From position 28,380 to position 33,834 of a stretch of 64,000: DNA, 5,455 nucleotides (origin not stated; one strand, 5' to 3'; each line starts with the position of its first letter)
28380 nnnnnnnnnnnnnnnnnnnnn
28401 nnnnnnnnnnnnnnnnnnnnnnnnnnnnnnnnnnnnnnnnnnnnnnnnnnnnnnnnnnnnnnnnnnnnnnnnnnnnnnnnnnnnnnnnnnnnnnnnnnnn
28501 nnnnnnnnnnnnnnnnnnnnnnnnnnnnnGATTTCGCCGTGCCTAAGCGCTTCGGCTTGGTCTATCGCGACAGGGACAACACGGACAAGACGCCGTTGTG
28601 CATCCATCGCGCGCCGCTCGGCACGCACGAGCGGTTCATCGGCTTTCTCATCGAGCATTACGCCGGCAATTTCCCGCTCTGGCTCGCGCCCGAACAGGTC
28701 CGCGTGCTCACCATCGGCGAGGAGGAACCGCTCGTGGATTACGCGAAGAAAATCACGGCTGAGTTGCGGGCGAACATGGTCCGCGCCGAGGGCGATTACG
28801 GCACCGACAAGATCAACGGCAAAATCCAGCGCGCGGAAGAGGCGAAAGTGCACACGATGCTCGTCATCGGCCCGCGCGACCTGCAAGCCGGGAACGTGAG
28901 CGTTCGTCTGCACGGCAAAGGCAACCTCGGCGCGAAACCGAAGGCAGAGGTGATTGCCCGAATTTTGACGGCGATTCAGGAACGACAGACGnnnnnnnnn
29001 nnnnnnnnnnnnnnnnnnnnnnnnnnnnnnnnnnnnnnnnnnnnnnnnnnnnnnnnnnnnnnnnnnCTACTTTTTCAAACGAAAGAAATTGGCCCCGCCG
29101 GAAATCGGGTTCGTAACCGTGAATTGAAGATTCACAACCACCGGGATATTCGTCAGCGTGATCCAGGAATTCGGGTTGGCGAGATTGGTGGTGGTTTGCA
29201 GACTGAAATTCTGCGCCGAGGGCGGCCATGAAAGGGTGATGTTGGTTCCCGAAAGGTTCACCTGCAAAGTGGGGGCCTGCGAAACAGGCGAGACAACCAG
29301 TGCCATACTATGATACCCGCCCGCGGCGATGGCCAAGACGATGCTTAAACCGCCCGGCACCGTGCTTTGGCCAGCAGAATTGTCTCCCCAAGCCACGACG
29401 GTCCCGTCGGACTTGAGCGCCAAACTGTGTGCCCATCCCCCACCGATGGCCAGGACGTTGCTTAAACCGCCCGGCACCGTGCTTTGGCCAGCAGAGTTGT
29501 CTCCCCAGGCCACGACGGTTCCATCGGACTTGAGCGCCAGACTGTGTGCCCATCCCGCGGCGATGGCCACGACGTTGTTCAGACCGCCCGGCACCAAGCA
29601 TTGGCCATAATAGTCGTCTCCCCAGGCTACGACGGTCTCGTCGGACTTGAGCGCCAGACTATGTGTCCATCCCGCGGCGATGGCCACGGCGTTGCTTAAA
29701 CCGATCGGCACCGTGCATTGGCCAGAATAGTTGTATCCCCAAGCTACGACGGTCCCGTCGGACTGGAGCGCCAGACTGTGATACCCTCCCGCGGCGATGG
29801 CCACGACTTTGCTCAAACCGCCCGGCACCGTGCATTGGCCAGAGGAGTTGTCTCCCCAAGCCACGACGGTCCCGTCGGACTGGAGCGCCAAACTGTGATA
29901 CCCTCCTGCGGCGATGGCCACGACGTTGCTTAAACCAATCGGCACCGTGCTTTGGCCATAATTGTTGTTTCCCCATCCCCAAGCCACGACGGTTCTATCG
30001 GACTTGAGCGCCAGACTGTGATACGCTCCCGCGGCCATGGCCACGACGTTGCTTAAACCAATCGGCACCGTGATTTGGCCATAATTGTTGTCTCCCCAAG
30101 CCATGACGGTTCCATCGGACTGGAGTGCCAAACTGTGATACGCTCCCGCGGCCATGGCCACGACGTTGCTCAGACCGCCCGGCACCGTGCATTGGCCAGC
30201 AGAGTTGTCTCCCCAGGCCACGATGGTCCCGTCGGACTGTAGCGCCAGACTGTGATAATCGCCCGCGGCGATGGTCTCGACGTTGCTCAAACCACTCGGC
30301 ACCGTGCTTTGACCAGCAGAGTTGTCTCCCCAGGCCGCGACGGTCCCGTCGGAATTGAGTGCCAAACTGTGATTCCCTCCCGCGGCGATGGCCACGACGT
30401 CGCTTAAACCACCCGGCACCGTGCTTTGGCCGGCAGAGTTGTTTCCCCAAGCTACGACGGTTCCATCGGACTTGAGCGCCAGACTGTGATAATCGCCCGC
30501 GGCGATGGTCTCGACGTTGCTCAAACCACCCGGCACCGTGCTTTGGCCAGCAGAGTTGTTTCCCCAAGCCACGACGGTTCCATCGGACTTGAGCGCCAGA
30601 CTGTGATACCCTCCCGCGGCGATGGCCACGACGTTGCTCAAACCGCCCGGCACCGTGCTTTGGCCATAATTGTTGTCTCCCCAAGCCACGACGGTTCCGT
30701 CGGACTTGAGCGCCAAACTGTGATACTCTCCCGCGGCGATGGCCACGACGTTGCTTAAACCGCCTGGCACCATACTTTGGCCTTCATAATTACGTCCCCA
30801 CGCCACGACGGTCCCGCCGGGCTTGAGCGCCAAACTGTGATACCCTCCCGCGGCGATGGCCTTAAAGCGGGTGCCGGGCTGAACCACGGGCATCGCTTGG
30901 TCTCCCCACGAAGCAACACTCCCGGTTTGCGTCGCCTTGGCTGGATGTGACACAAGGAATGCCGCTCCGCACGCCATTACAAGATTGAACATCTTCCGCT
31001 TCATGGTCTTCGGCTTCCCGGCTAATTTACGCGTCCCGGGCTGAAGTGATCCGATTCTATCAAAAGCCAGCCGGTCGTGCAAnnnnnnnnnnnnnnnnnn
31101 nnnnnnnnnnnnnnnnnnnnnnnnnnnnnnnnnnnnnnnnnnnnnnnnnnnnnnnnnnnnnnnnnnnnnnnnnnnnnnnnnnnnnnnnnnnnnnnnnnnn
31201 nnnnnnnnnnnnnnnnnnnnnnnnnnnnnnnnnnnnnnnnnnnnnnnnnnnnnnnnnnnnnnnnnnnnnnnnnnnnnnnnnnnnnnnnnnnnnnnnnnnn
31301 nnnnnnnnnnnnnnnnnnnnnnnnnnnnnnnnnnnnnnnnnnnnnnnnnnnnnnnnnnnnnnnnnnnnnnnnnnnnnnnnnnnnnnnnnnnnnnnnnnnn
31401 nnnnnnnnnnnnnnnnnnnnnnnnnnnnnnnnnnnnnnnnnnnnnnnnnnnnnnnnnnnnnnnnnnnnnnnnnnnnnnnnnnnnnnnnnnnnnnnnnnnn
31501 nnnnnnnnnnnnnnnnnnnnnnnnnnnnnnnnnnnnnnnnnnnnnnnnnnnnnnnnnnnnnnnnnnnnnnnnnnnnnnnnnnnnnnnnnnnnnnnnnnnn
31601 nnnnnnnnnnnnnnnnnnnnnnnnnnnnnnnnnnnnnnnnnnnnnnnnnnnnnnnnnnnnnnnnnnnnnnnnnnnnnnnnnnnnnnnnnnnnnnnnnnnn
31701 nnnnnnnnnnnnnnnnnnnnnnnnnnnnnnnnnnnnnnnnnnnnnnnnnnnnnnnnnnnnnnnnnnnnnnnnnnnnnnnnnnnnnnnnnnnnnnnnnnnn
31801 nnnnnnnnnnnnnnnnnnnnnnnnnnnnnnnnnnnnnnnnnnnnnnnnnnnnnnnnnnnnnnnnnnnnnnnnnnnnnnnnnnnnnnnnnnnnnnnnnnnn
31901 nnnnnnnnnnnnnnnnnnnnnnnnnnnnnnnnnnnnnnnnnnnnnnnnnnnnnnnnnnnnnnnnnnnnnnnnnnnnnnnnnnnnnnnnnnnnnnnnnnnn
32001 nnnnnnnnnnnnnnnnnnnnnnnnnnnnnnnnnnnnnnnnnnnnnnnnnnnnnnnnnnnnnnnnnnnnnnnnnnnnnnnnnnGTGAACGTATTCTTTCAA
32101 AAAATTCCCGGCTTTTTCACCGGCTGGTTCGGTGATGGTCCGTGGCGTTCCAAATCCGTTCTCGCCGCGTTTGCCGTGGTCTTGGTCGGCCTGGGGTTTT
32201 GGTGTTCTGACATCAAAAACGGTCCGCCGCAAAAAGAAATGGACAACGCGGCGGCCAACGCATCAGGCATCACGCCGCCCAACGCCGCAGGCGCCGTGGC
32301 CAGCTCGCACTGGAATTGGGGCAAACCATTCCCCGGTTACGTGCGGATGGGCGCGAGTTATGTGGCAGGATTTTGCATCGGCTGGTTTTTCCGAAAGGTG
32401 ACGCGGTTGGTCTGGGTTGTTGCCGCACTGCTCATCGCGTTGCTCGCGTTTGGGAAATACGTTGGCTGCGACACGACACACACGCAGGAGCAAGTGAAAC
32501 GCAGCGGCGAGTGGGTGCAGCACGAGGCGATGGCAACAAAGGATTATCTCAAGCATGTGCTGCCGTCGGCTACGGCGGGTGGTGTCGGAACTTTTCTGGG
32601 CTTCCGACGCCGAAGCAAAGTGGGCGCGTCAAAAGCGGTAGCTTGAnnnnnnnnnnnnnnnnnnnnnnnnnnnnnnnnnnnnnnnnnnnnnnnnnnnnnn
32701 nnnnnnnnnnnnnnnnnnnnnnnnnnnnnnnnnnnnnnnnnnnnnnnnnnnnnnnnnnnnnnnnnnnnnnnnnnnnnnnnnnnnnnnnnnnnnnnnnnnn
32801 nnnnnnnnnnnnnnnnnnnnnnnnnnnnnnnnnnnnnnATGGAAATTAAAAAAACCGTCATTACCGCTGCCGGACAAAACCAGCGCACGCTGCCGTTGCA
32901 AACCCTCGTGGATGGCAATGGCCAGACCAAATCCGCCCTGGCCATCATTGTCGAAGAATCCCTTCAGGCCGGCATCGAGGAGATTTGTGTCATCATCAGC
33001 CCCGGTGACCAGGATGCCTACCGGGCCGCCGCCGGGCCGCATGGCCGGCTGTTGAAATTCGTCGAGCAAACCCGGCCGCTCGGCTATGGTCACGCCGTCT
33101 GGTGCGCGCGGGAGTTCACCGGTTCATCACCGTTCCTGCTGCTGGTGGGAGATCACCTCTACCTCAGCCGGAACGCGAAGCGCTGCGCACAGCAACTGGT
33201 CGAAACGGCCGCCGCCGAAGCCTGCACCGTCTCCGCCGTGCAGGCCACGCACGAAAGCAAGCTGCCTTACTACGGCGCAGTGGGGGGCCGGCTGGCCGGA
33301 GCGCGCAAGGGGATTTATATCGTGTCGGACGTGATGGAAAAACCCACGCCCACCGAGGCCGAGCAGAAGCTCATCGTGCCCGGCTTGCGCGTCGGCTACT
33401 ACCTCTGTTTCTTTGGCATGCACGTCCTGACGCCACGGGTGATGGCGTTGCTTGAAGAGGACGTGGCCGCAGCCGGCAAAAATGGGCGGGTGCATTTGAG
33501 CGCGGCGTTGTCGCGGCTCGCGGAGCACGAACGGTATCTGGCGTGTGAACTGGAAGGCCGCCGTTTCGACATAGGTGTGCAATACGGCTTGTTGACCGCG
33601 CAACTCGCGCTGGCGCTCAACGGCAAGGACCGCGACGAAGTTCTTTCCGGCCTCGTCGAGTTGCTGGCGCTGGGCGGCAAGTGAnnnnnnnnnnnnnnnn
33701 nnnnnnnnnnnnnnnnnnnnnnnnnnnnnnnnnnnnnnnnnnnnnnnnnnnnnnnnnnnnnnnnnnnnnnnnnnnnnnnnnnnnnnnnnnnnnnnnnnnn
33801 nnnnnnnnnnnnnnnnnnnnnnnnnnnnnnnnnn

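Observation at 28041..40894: Five direct copies of the thrS 3' end partition the thrS-dnaE interval into four cassette-like segments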

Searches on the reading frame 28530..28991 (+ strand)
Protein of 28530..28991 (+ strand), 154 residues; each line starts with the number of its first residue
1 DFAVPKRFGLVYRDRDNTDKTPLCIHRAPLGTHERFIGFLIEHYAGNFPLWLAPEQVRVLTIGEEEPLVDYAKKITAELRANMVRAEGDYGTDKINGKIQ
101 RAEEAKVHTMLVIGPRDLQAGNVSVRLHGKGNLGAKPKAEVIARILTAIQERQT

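Call 46: find_related_loci(query=window:28530-28991:+, collection=viral_contigs, flank=6000)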
Query window:28530-28991:+ (154 aa) in viral_contigs; peptide patterns used: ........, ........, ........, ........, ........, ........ (x = any residue, [..] = any of these).
20 stretches matched a pattern, but none encodes a relative of the query by tblastn (E <= 1e-3).

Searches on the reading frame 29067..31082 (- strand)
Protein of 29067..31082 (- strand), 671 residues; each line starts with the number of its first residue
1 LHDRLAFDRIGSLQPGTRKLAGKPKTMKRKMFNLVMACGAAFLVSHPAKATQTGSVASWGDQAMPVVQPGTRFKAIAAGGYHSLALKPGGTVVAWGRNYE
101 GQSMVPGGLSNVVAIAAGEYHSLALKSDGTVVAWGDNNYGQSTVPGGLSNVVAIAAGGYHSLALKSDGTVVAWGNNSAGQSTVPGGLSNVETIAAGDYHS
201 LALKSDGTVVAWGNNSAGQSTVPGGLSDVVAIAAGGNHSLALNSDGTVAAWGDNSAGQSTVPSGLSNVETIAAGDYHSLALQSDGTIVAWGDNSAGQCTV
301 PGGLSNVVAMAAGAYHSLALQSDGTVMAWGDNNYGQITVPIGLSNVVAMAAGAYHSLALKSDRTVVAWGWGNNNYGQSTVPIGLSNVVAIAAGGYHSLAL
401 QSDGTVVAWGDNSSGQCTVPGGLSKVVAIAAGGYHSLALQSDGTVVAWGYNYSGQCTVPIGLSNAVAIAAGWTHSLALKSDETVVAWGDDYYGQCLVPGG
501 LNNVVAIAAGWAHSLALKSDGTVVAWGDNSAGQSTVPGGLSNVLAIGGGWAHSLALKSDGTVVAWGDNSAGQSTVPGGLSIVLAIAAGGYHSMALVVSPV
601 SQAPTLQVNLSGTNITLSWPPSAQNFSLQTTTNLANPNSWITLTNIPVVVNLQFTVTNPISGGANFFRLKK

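Call 11: search_protein_families(library=pfam, proteins=[window:29067-31082:-], max_evalue=0.001)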
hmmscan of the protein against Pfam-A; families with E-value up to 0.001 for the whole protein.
window:29067-31082:- (671 aa): 6 families
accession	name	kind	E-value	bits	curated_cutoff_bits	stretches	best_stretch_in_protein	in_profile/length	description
PF13540.12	RCC1_2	-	2.1e-149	482.6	22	13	112-141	1-30/30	Regulator of chromosome condensation (RCC1) repeat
PF25390.1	WD40_RLD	-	1.1e-132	443.2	150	4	150-417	32-330/363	RCC1-like domain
PF00415.24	RCC1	-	2e-31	108.7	21.7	0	404-439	2-50/50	Regulator of chromosome condensation (RCC1) repeat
PF17502.7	DUF5434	-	1.1e-07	32.5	27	0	558-600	66-108/189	Family of unknown function (DUF5434)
PF25384.1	Alsin_RLD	-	1.3e-05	25.1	100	0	307-338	277-308/405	Alsin RCC1-like domain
PF07479.19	NAD_Gly3P_dh_C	-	0.00025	21.7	25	0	499-519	9-29/142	NAD-dependent glycerol-3-phosphate dehydrogenase C-terminus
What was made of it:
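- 29067..31082 (-): Cargo of unit 0: an RCC1-repeat protein (671 aa) with 12-14 tandem 117-nt repeats. This unit is seen only in the window's lineage. Pfam RCC1_2 and WD40_RLD (call 11).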

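Call 74: search_protein_families(library=ncbifam, proteins=[window:29067-31082:-], max_evalue=0.001)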
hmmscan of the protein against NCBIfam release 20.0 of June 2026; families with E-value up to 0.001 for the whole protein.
window:29067-31082:- (671 aa): 5 families
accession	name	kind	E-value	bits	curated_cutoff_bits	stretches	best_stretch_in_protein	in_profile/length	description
TIGR02608.1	delta_60_rpt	domain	2.6e-13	49.6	76.5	0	435-453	4-22/55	delta-60 repeat domain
TIGR00566.1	trpG_papA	subfamily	9.2e-13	48.4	121.05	0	259-285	114-140/192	glutamine amidotransferase of anthranilate synthase or aminodeoxychorismate synthase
TIGR04366.1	cupin_WbuC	subfamily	7.1e-09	35.6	42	0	103-132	82-111/132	WbuC family cupin fold metalloprotein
NF000039.1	trim_DfrA18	exception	3.9e-06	26.7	375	0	190-245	71-125/184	trimethoprim-resistant dihydrofolate reductase DfrA18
NF011692.0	PRK15112.1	equivalog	0.00057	19.6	452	0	264-334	20-85/269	putrescine export ABC transporter ATP-binding protein SapF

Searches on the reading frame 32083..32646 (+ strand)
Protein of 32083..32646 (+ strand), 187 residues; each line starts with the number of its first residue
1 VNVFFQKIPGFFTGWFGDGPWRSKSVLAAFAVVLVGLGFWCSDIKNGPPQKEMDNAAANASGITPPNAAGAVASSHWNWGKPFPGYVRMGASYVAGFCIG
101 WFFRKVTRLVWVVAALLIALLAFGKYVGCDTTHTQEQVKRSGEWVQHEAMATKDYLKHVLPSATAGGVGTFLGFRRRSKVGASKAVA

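Call 11: search_protein_families(library=pfam, proteins=[window:32083-32646:+], max_evalue=0.001)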
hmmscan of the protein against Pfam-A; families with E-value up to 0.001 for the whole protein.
window:32083-32646:+ (187 aa): 1 family
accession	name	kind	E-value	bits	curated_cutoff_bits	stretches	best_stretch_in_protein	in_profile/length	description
PF04930.20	FUN14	-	5.2e-06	27.2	22.5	1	90-174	2-92/92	FUN14 family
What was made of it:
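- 32083..32646 (+): Cargo: a FUN14-family small membrane protein. Pfam FUN14 (call 11).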

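Call 74: search_protein_families(library=ncbifam, proteins=[window:32083-32646:+], max_evalue=0.001)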
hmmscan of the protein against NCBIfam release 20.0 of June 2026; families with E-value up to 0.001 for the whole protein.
window:32083-32646:+ (187 aa): 0 families

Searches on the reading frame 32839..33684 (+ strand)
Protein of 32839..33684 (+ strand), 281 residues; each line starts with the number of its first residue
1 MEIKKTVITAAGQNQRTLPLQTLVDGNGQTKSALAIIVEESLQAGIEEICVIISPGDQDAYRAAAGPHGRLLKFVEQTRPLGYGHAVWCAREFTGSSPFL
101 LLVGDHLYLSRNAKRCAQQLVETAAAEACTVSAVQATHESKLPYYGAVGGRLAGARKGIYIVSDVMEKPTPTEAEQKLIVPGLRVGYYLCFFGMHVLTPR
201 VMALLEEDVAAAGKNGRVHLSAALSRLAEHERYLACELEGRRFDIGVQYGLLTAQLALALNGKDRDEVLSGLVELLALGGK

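Call 11: search_protein_families(library=pfam, proteins=[window:32839-33684:+], max_evalue=0.001)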
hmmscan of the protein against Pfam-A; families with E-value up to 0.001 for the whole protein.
window:32839-33684:+ (281 aa): 1 family
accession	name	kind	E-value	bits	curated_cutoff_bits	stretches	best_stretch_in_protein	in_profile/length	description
PF00483.29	NTP_transferase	-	7.9e-09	35.9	21.2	1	32-257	32-241/245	Nucleotidyl transferase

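Call 74: search_protein_families(library=ncbifam, proteins=[window:32839-33684:+], max_evalue=0.001)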
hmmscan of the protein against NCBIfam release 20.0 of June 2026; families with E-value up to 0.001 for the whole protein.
window:32839-33684:+ (281 aa): 13 families
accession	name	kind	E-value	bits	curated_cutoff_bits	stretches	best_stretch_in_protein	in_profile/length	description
TIGR01099.1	galU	equivalog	3.3e-30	105.5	326.8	1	73-254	97-261/261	UTP--glucose-1-phosphate uridylyltransferase GalU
TIGR01208.1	rmlA_long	equivalog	3.2e-11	42.7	320.25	1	30-126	29-127/353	glucose-1-phosphate thymidylyltransferase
TIGR03992.1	Arch_glmU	subfamily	2.4e-10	39.9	292.1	1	5-258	2-227/393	bifunctional sugar-1-phosphate nucleotidylyltransferase/acetyltransferase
NF007516.0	PRK10122.1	equivalog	6.5e-10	38.6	534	1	66-262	93-280/297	UTP--glucose-1-phosphate uridylyltransferase GalF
TIGR01105.1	galF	equivalog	2e-09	37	659.2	1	65-260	92-278/297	GalU regulator GalF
NF009928.0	PRK13389.1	equivalog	1.8e-08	33.9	548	1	74-257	106-278/302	UTP--glucose-1-phosphate uridylyltransferase GalU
TIGR01173.1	glmU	equivalog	2.9e-06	26.4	366.85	1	6-137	3-130/452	bifunctional UDP-N-acetylglucosamine diphosphorylase/glucosamine-1-phosphate N-acetyltransferase GlmU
NF010935.0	PRK14355.1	equivalog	4.8e-05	22.2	718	1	6-147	6-143/459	bifunctional UDP-N-acetylglucosamine diphosphorylase/glucosamine-1-phosphate N-acetyltransferase GlmU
NF010933.0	PRK14353.1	equivalog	5.1e-05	22.1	505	1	5-137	7-138/453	bifunctional UDP-N-acetylglucosamine diphosphorylase/glucosamine-1-phosphate N-acetyltransferase GlmU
TIGR01207.1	rmlA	equivalog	5.5e-05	22.4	360.65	1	42-135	41-135/286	glucose-1-phosphate thymidylyltransferase RfbA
NF010937.0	PRK14357.1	equivalog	8.2e-05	21.7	658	1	5-141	2-131/448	bifunctional UDP-N-acetylglucosamine diphosphorylase/glucosamine-1-phosphate N-acetyltransferase GlmU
NF010934.1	PRK14354.1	equivalog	0.00013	20.7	450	1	6-137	2-128/447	bifunctional UDP-N-acetylglucosamine diphosphorylase/glucosamine-1-phosphate N-acetyltransferase GlmU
NF041135.1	IPPtranDIPPsyn_Thcocales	equivalog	0.00028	20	580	1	5-114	2-110/419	bifunctional L-myo-inositol-1-phosphate cytidylyltransferase/CDP-L-myo-inositol myo-inositolphosphotransferase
